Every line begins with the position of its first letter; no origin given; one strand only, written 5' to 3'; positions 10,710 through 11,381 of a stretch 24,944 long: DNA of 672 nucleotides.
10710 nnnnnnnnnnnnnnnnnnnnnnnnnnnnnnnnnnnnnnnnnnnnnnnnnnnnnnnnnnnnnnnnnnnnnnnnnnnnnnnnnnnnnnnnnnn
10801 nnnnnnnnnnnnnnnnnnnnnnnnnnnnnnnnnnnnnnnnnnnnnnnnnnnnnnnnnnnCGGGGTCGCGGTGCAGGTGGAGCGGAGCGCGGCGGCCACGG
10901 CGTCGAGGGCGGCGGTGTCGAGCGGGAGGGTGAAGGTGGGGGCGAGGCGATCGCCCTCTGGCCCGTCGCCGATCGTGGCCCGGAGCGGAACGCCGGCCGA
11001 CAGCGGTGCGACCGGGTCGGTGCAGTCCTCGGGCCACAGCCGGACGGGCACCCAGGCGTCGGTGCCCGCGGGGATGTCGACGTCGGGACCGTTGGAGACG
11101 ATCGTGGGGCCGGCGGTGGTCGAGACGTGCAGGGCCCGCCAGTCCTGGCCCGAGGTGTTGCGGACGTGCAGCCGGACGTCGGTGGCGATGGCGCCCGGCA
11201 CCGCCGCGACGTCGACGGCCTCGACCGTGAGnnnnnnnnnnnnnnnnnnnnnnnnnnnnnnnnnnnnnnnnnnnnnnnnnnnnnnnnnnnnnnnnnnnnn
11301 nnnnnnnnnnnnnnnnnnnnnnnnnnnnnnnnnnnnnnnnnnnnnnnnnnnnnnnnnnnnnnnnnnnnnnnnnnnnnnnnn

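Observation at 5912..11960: Four tandem diverged paralogs encode an unassigned single-pass envelope protein family joined to the HAD/Ssd/Tad neighbourhood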

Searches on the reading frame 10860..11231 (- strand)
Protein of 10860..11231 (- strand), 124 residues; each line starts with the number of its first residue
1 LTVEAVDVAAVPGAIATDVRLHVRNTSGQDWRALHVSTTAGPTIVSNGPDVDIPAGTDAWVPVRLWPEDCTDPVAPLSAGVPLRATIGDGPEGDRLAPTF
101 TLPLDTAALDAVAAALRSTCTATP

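Call 65: predict_structure(alignment_id=A4)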
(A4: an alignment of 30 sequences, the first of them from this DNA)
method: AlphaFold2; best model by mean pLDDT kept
length: 124 residues; sequences in the alignment: 30
mean_pLDDT: 90.7   pTM: 0.83
mean pLDDT of the five models: 90.7, 90.5, 89.9, 89.5, 88.9
residues with pLDDT >= 90: 98; 70-90: 19; 50-70: 7; < 50: 0
segments of 3 or more residues with pLDDT < 50: none
pLDDT, mean of each block of 10 residues (from residue 1): 97 93 97 90 78 98 93 93 90 78 96 93 72
secondary structure, 60 per line:
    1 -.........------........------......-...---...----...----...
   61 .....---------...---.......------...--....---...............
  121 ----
elements in order: E2-10 E17-24 E31-36 E44-46 E51-53 E58-65 E81-87 E99-102 H106-120

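Call 67: fold_search(model_id=the predicted structure, library=pdb)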
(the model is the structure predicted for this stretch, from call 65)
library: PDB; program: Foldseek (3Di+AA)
matches with E <= 10: 902; with E <= 0.001: 0
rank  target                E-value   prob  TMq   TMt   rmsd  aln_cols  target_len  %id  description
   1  7lr3_D                8.5e-03  0.95  0.31  0.34   7.3       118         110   13  Complex of Fab 2/6.14 with domain 3 of P. berghei HAP2 (released 2021-12-15)
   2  3but                  9.5e-03  0.97  0.38  0.38   8.8       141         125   16  Crystal structure of protein Af_0446 from Archaeoglobus fulgidus (released 2008-01-15)
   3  9yah                  1.2e-02  0.95  0.37  0.37   6.6       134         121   12  Crystal structure of metallochaperone AccA from Neisseria gonorrhoeae (released 2026-03-25)
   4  2k6w_MODEL_1_A        1.9e-02  0.91  0.34  0.35   6.4       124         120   14  Solution structures of apo PCuA (trans conformation of the peptide bond involving the nitrogen of P14) (released 2008-09-09)
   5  6tqs_F                2.1e-02  0.96  0.38  0.37  10.6       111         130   14  The crystal structure of the MSP domain of human MOSPD2 in complex with the conventional FFAT motif of ORP1. (released 2020-11-18)
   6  1grw_A                2.4e-02  0.97  0.41  0.41   5.6       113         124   13  C. elegans major sperm protein (released 2002-06-13)
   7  9ijj_L                2.4e-02  0.97  0.34  0.21   6.1        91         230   12  In situ structure of the central apparatus in mouse sperm axoneme. (released 2025-06-04)
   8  1msp_A                3.0e-02  0.95  0.42  0.42   6.9       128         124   12  MAJOR SPERM PROTEIN, ALPHA ISOFORM (RECOMBINANT), PH 4.6 (released 1996-12-07)
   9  6p1g_B                3.0e-02  0.90  0.37  0.39   7.2       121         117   12  Copper-bound PCuAC domain from PmoF2 (released 2019-09-25)
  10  2cri_MODEL_1_A        3.1e-02  0.99  0.41  0.36   4.6        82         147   21  Solution structure of the MSP domain of mouse VAMP-associated proteinA (released 2005-11-20)
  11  7sqc_F1               3.3e-02  0.91  0.37  0.12   9.2       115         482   14  Ciliary C1 central pair apparatus isolated from Chlamydomonas reinhardtii (released 2022-04-13)
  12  2vj0_A                3.3e-02  0.85  0.35  0.21   5.9        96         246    8  Crystal structure of the alpha-adaptin appendage domain, from the AP2 adaptor complex, in complex with an FXDNF peptid (released 2007-12-25)
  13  9ijj_h                3.5e-02  0.99  0.43  0.05   5.1        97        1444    8  In situ structure of the central apparatus in mouse sperm axoneme. (released 2025-06-04)
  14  3zja                  3.5e-02  0.95  0.41  0.44   6.0       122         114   12  The crystal structure of a Cu(I) metallochaperone from Streptomyces lividans (released 2014-01-29)
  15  6p1g_A                3.5e-02  0.87  0.37  0.36   7.3       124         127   12  Copper-bound PCuAC domain from PmoF2 (released 2019-09-25)
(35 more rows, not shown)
